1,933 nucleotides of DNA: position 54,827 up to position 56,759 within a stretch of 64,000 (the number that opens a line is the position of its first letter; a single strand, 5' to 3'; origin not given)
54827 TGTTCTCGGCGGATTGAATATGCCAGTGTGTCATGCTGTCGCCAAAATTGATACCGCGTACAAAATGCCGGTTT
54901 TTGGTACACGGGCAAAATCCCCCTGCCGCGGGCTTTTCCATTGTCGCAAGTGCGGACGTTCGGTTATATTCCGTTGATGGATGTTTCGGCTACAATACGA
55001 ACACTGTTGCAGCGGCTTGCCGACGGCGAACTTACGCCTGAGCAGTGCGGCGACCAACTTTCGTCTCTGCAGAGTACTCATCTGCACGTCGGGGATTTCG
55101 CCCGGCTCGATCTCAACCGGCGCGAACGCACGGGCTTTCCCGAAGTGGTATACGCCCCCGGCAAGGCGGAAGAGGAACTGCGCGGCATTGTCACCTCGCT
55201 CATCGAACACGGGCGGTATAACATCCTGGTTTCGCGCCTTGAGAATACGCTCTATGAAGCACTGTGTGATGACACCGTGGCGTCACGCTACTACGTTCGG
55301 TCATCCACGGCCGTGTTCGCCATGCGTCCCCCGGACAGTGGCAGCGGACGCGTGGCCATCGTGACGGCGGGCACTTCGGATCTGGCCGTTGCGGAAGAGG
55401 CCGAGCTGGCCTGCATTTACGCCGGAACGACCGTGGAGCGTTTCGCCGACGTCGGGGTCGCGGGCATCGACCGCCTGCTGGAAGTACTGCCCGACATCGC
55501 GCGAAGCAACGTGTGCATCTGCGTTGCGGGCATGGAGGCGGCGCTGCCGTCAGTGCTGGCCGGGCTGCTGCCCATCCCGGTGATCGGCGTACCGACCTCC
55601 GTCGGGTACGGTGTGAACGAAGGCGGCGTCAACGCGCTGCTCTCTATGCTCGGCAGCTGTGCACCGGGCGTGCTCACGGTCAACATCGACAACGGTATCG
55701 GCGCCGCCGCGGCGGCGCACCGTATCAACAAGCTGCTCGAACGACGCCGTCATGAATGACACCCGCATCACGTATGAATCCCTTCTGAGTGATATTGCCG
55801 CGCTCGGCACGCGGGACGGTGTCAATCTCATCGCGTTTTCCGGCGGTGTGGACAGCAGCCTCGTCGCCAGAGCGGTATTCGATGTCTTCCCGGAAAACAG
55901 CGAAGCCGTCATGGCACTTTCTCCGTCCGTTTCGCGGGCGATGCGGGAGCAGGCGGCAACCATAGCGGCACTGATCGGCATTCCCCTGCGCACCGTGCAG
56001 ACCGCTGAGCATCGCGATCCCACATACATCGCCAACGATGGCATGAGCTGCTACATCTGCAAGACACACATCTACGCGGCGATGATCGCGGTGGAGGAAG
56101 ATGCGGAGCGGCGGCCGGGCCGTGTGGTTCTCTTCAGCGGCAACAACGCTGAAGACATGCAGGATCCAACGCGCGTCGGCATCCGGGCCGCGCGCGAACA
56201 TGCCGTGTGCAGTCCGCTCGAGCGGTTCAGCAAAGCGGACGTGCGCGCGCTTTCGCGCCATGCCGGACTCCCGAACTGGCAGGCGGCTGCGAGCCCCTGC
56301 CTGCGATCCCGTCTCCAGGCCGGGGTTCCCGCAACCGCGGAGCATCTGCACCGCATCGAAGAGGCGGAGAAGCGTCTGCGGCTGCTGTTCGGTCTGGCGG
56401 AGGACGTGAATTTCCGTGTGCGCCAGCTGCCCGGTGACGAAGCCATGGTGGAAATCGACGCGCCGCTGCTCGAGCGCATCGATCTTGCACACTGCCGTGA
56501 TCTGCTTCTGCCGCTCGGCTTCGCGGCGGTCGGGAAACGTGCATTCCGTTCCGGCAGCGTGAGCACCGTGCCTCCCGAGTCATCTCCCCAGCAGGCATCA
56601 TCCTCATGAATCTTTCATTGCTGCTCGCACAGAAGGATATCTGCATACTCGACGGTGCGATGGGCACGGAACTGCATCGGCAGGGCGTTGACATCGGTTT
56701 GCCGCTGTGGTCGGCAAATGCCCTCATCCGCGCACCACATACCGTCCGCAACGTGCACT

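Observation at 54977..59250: larB-larE operon without larC/larA, translationally fused to a thiol methyltransferase and a TSP3 outer-membrane protein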

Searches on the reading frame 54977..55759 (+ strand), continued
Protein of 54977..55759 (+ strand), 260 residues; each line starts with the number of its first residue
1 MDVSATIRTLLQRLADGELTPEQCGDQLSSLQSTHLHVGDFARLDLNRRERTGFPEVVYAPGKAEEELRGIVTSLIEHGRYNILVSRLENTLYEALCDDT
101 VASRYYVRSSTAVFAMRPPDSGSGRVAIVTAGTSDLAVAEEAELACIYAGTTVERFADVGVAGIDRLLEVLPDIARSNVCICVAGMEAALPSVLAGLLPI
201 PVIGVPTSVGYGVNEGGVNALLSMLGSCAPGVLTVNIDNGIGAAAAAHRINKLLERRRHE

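Call 55: search_protein_families(library=ncbifam, proteins=[L091:9046-9873:+, L091:6998-7735:+], max_evalue=0.00001)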
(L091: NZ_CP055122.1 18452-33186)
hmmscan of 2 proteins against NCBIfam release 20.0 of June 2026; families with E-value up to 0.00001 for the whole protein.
L091:9046-9873:+ (276 aa): 5 families
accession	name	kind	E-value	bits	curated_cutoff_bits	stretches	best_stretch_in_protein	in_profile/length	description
TIGR00268.2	TIGR00268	equivalog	3.9e-98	327.8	150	1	5-262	2-259/259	ATP-dependent sacrificial sulfur transferase LarE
NF010587.0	PRK13980.1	equivalog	3.1e-14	52.8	255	1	15-83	30-98/267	NAD+ synthase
NF010588.0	PRK13981.1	equivalog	9e-11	40.8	479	1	14-80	283-349/546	NAD+ synthase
TIGR00552.1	nadE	equivalog_domain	1.6e-10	40.6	63.65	1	15-83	21-90/251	NAD(+) synthase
NF002048.0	PRK00876.1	subfamily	3.7e-08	32.6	313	1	18-76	39-97/330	NAD(+) synthase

L091:6998-7735:+ (246 aa): 2 families
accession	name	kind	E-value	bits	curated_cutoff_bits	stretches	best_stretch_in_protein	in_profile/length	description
NF033503.1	LarB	equivalog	1.6e-92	308.9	175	1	38-246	1-209/209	nickel pincer cofactor biosynthesis protein LarB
TIGR01162.1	purE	equivalog_domain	4.6e-08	32.7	149.6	1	120-242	2-124/156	5-(carboxyamino)imidazole ribonucleotide mutase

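Call 60: find_encoding_contigs(protein=P0157, flank=10000, max_places=1)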
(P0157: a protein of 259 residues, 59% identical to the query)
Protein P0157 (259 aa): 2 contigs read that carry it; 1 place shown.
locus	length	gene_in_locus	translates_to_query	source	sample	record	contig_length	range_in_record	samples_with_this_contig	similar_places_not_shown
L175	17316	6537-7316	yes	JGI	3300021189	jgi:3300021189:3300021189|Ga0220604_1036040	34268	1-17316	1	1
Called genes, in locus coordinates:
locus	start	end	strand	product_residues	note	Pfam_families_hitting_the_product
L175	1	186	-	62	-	?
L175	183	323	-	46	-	-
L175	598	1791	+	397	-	PF02073:Peptidase_M29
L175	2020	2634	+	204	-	PF08447:PAS_3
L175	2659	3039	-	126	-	PF23198:PDE8A_N (weak), PF00072:Response_reg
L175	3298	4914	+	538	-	PF07837:FTCD_N, PF02971:FTCD, PF04961:FTCD_C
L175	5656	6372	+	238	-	-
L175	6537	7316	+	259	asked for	PF00731:AIRC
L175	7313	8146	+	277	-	-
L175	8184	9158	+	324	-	PF02574:S-methyl_trans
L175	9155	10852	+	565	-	PF18884:TSP3_bac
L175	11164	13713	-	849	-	PF00595:PDZ (weak), PF13180:PDZ_2, PF17820:PDZ_6 (weak), PF07228:SpoIIE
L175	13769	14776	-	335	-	PF13371:TPR_9 (faint), PF00515:TPR_1 (weak)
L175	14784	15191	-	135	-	-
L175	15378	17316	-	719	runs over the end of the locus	PF15902:Sortilin-Vps10 (faint), PF02012:BNR (faint)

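Call 61: find_encoding_contigs(protein=P0173, flank=10000, max_places=1)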
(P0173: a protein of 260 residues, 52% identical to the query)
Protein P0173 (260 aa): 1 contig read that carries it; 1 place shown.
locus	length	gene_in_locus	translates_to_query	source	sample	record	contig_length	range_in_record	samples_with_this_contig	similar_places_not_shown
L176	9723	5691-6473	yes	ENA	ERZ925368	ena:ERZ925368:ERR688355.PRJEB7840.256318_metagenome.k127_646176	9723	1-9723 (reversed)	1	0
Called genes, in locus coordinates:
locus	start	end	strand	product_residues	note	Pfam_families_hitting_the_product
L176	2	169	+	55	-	?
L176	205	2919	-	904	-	PF00690:Cation_ATPase_N, PF00122:E1-E2_ATPase, PF00702:Hydrolase, PF13246:Cation_ATPase, PF08282:Hydrolase_3 (weak), PF00689:Cation_ATPase_C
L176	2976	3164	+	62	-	-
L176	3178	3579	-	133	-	-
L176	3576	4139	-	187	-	PF07638:Sigma70_ECF, PF04542:Sigma70_r2, PF08281:Sigma70_r4_2, PF04545:Sigma70_r4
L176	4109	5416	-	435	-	PF28495:TMEM260_2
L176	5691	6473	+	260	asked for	PF00731:AIRC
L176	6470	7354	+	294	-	-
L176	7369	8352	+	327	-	PF02574:S-methyl_trans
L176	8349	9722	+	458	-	?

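Call 71: find_encoding_contigs(protein=P0182, flank=10000, max_places=1)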
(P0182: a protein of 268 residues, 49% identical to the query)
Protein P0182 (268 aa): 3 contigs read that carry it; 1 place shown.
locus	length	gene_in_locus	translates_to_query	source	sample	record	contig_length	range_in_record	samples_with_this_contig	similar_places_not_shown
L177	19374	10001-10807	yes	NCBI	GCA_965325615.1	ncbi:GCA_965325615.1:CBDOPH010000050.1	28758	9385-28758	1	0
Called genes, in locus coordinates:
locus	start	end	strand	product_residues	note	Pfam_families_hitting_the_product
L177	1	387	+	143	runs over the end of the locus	PF02502:LacAB_rpiB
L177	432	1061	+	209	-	PF14681:UPRTase, PF00156:Pribosyltran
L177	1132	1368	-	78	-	PF07784:DUF1622 (weak)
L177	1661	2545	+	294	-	PF02645:DegV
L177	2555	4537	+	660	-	PF00133:tRNA-synt_1, PF01406:tRNA-synt_1e (faint), PF01921:tRNA-synt_1f (faint), PF09334:tRNA-synt_1g, PF00133:tRNA-synt_1, PF08264:Anticodon_1, PF19303:Anticodon_3, PF01588:tRNA_bind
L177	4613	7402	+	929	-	PF00009:GTP_EFTU, PF22042:EF-G_D2 (weak), PF14492:EFG_III (weak), PF03764:EFG_IV, PF00679:EFG_C, PF05991:NYN_YacP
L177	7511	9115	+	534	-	PF00370:FGGY_N, PF02782:FGGY_C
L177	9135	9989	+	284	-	PF01678:DAP_epimerase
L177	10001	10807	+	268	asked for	PF00731:AIRC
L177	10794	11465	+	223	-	PF00702:Hydrolase, PF08282:Hydrolase_3 (faint), PF12710:HAD (weak), PF13419:HAD_2, PF13242:Hydrolase_like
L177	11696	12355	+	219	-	PF09515:Thia_YuaJ, PF12822:ECF_trnsprt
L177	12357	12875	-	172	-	PF13353:Fer4_12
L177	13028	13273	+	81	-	PF13828:DUF4190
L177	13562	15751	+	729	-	PF03477:ATP-cone, PF13597:NRDD, PF01228:Gly_radical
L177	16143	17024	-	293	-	PF10672:Methyltrans_SAM, PF03602:Cons_hypoth95 (weak)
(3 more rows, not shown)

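Call 72: find_encoding_contigs(protein=P0195, flank=10000, max_places=1)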
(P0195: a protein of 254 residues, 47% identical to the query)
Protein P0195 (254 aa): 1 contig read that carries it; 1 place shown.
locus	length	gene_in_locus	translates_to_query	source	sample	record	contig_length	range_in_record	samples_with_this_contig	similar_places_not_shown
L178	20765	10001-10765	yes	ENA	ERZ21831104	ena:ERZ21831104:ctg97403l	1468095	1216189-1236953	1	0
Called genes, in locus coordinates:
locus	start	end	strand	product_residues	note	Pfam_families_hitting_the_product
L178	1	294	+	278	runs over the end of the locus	PF04909:Amidohydro_2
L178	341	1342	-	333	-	PF04055:Radical_SAM, PF06463:Mob_synth_C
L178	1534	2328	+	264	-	PF00378:ECH_1, PF16113:ECH_2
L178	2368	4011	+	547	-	PF20703:nSTAND1 (weak), PF13191:AAA_16, PF13604:AAA_30 (weak), PF05729:NACHT (faint), PF13401:AAA_22, PF21327:GspA_C39-like (weak), PF01471:PG_binding_1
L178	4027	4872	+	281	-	PF16537:T2SSB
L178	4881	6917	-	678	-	PF00009:GTP_EFTU, PF22042:EF-G_D2, PF03144:GTP_EFTU_D2, PF14492:EFG_III, PF03764:EFG_IV, PF00679:EFG_C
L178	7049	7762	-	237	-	-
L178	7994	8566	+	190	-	PF01590:GAF (weak), PF13185:GAF_2, PF13492:GAF_3 (weak)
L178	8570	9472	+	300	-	-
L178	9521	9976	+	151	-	PF00582:Usp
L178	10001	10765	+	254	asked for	PF00731:AIRC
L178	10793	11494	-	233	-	PF00929:RNase_T, PF16473:Rv2179c-like (faint)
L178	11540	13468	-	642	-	PF00027:cNMP_binding, PF00571:CBS, PF03445:DUF294, PF10335:DUF294_C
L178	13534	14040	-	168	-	-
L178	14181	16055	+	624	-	PF02550:AcetylCoA_hydro, PF13336:AcetylCoA_hyd_C, PF00583:Acetyltransf_1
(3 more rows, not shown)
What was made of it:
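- The two nearest outgroup LarB loci also stand alone within 10 kb either side (calls 71, 72).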

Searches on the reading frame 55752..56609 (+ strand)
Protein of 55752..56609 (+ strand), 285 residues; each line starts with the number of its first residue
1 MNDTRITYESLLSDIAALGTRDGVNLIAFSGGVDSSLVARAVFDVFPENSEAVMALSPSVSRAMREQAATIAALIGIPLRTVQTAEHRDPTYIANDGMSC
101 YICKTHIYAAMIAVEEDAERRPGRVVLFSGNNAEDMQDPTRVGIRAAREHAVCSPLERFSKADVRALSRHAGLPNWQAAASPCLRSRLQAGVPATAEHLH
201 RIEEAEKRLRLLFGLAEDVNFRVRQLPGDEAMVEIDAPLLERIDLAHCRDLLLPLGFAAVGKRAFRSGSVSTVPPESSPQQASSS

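Call 8: search_protein_families(library=pfam, proteins=[window:55752-56609:+], max_evalue=0.01)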
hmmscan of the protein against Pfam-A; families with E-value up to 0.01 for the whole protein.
window:55752-56609:+ (285 aa): 2 families
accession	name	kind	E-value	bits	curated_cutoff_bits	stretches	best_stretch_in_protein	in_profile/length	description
PF02540.23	NAD_synthase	-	0.00035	20.2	21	1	27-84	23-81/242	NAD synthase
PF03054.22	tRNA_Me_trans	-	0.0081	16.3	20.6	0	27-84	5-72/202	tRNA methyl transferase HUP domain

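Call 9: search_protein_families(library=ncbifam, proteins=[window:55752-56609:+], max_evalue=0.01)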
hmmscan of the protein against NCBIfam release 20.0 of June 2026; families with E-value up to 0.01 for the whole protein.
window:55752-56609:+ (285 aa): 5 families
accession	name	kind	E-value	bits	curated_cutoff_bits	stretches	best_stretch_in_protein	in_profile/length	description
TIGR00268.2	TIGR00268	equivalog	7e-53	179.5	150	1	26-270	17-258/259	ATP-dependent sacrificial sulfur transferase LarE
NF010587.0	PRK13980.1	equivalog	5.7e-05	22.4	255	1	26-175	35-182/267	NAD+ synthase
NF001138.1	PRK00143.1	equivalog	0.0025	16.8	284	0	26-86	3-70/345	tRNA 2-thiouridine(34) synthase MnmA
NF010588.0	PRK13981.1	equivalog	0.0026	16.2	479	1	26-87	289-351/546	NAD+ synthase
TIGR00552.1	nadE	equivalog_domain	0.0051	16.1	63.65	0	28-85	28-87/251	NAD(+) synthase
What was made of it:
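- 55752..56609 (+): larE: PP-loop ATP-dependent sulfur transferase of the CXXC-C ([4Fe-4S]) type, 285 aa. A divergent member of its family. TIGR00268 179.5 bits against cutoff 150 (call 9).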

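Call 41: find_related_loci(query=A4, collection=metagenome_contigs, flank=10000)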
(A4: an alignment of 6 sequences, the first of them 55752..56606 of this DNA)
Query A4 (285 aa) in metagenome_contigs; peptide patterns used: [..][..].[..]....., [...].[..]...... (x = any residue, [..] = any of these).
600 stretches matched a pattern (row limit reached: there are more); 527 encode a relative of the query (tblastn E <= 1e-3); the best 80 are kept; 80 distinct loci.
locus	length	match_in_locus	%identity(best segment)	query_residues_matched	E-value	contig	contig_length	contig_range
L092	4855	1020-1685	41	1-237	8e-41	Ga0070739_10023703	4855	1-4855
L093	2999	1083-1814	40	26-271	3e-39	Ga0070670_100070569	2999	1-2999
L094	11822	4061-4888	37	3-284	6e-39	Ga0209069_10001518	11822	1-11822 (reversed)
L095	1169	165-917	38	23-275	6e-40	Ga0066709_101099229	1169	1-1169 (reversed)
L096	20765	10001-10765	38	6-271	4e-38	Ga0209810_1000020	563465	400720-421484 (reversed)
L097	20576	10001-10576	41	26-224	2e-37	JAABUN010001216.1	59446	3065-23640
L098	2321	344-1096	39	23-275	1e-37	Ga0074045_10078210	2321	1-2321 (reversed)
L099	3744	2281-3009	40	26-270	3e-37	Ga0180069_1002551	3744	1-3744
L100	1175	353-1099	36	23-273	7e-39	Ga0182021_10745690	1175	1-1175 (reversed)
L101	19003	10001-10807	37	3-273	2e-37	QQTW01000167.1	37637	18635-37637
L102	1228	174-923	37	23-274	4e-38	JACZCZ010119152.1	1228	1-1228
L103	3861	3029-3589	42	23-212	6e-37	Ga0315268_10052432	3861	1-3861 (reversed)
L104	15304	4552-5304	38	23-275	1e-36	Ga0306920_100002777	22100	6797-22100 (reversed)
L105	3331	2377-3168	38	9-271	1e-36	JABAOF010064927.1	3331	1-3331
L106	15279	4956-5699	38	23-272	1e-36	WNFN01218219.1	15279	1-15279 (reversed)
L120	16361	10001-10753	38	23-275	4e-35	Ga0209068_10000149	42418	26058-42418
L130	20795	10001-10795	38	1-271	7e-35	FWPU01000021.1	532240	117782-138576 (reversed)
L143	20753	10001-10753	38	23-275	1e-34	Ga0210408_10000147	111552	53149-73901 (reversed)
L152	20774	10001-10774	35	8-271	7e-34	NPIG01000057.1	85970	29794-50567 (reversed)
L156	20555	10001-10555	39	23-210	3e-33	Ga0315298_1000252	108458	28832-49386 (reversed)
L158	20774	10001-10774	37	23-282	2e-33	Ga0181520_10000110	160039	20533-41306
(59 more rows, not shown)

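Call 54: search_protein_families(library=ncbifam, proteins=[L097:9953-10744:+, L101:10001-10819:+, L130:10001-10825:+, L143:9965-10759:+, L152:10001-10795:+, L158:9956-10774:+, L156:9965-10780:+, L120:9953-10759:+], max_evalue=1e-10)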
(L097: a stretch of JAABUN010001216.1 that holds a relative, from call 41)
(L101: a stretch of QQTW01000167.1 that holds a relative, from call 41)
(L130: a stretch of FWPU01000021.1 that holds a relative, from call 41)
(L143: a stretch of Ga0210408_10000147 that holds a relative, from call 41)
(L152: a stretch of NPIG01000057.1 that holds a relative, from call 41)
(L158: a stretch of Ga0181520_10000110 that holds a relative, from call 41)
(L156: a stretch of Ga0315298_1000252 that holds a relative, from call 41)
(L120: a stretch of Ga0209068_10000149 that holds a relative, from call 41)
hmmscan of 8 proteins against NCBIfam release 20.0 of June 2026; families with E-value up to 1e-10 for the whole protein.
L097:9953-10744:+ (264 aa): 1 family
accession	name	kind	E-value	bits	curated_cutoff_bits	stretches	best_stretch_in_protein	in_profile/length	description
TIGR00268.2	TIGR00268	equivalog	6.9e-96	320.5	150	1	1-260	1-259/259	ATP-dependent sacrificial sulfur transferase LarE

L101:10001-10819:+ (273 aa): 1 family
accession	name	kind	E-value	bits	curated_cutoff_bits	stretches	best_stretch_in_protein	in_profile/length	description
TIGR00268.2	TIGR00268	equivalog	1.1e-96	323.1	150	1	8-267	1-259/259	ATP-dependent sacrificial sulfur transferase LarE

L130:10001-10825:+ (275 aa): 1 family
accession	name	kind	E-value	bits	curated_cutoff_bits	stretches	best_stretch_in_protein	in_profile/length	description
TIGR00268.2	TIGR00268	equivalog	9.9e-101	336.4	150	1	7-265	2-259/259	ATP-dependent sacrificial sulfur transferase LarE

L143:9965-10759:+ (265 aa): 1 family
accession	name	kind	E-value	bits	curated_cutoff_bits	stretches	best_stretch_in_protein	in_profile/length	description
TIGR00268.2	TIGR00268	equivalog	3.6e-94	314.8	150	1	1-259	2-259/259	ATP-dependent sacrificial sulfur transferase LarE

L152:10001-10795:+ (265 aa): 1 family
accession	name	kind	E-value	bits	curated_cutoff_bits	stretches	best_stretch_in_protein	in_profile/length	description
TIGR00268.2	TIGR00268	equivalog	2.4e-94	315.4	150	1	2-258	4-259/259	ATP-dependent sacrificial sulfur transferase LarE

L158:9956-10774:+ (273 aa): 1 family
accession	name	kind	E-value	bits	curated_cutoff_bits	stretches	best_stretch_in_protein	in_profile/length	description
TIGR00268.2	TIGR00268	equivalog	4.2e-92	308.1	150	1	4-262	2-259/259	ATP-dependent sacrificial sulfur transferase LarE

L156:9965-10780:+ (272 aa): 1 family
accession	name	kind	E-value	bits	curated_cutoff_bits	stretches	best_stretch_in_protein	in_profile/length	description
TIGR00268.2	TIGR00268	equivalog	6.9e-90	300.8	150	1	1-269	2-259/259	ATP-dependent sacrificial sulfur transferase LarE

L120:9953-10759:+ (269 aa): 1 family
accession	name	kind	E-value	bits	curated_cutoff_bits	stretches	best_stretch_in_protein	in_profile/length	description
TIGR00268.2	TIGR00268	equivalog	2.9e-92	308.6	150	1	5-263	2-259/259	ATP-dependent sacrificial sulfur transferase LarE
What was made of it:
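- Eight of the stand-alone examples are bona fide LarE at 300-336 bits (call 54).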
